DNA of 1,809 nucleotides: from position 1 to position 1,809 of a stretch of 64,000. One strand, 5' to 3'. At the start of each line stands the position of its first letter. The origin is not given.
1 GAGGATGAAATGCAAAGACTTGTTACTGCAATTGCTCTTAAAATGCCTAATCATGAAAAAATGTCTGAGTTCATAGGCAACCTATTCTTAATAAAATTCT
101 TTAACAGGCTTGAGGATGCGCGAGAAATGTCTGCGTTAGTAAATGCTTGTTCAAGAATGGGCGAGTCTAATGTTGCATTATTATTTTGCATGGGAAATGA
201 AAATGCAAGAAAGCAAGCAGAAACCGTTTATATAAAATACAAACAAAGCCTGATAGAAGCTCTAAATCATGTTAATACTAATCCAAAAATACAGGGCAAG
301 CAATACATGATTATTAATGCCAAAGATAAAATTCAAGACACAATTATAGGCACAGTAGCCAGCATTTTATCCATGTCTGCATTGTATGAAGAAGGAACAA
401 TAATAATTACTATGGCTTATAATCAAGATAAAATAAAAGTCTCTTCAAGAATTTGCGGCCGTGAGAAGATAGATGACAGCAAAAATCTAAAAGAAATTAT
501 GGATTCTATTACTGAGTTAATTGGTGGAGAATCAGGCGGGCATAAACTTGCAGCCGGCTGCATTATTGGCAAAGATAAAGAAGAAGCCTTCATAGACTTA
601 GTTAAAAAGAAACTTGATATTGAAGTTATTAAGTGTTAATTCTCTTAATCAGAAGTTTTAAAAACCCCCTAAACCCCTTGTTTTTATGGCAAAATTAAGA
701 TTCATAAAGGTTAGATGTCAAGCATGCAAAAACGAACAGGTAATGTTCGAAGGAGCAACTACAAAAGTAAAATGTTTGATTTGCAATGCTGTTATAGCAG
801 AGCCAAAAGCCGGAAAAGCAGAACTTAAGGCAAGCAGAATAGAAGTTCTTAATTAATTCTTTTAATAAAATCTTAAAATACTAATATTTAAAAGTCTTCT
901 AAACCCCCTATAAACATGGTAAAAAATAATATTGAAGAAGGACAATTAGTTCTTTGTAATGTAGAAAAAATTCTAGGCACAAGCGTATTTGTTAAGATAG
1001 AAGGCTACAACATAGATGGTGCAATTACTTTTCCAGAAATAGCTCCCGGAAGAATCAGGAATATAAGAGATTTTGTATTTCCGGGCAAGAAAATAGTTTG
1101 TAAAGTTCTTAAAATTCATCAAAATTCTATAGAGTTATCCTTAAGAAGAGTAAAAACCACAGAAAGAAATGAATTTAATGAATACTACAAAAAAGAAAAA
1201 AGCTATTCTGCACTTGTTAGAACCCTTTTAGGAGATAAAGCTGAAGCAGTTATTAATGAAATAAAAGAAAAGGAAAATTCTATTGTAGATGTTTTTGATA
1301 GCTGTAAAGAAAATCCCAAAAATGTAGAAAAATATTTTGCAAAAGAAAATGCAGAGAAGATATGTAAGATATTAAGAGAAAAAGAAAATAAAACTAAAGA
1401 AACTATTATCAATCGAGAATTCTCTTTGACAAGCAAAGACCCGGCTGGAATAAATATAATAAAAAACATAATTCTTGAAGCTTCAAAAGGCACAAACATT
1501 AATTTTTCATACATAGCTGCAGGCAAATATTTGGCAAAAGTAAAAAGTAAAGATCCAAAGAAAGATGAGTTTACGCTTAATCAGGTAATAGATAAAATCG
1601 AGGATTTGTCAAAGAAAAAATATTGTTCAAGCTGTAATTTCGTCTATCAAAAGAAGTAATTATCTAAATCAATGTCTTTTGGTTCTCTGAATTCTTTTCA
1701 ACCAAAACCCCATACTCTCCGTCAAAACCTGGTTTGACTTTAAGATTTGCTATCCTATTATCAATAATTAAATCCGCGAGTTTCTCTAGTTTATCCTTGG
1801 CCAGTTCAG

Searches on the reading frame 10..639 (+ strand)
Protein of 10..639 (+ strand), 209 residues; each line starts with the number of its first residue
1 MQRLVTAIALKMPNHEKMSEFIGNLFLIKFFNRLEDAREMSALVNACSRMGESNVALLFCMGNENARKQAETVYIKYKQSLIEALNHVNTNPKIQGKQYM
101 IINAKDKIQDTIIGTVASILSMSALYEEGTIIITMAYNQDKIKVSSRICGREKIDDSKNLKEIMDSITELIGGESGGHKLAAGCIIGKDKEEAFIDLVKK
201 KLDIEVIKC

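Call 11: search_protein_families(library=pfam, proteins=[window:10-639:+], max_evalue=0.001)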
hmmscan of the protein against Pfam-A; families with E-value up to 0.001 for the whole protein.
window:10-639:+ (209 aa): 1 family
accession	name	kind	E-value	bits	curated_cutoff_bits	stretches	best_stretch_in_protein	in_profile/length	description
PF02272.25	DHHA1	-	1.1e-10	42.3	25.9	1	101-201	5-99/102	DHHA1 domain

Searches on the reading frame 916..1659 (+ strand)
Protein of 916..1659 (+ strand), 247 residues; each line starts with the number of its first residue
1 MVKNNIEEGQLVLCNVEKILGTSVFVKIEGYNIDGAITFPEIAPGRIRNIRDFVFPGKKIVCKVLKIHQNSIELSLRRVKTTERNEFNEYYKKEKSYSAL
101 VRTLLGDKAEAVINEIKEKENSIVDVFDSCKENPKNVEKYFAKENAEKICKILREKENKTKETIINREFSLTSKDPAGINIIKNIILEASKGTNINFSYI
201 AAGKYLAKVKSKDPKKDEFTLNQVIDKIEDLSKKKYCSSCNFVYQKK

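Call 11: search_protein_families(library=pfam, proteins=[window:916-1659:+], max_evalue=0.001)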
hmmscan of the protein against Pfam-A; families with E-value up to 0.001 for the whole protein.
window:916-1659:+ (247 aa): 1 family
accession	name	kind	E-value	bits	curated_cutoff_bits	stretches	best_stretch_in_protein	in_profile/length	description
PF07541.17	EIF_2_alpha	-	3.3e-10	40.4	22.8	1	110-213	3-113/114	Eukaryotic translation initiation factor 2 alpha subunit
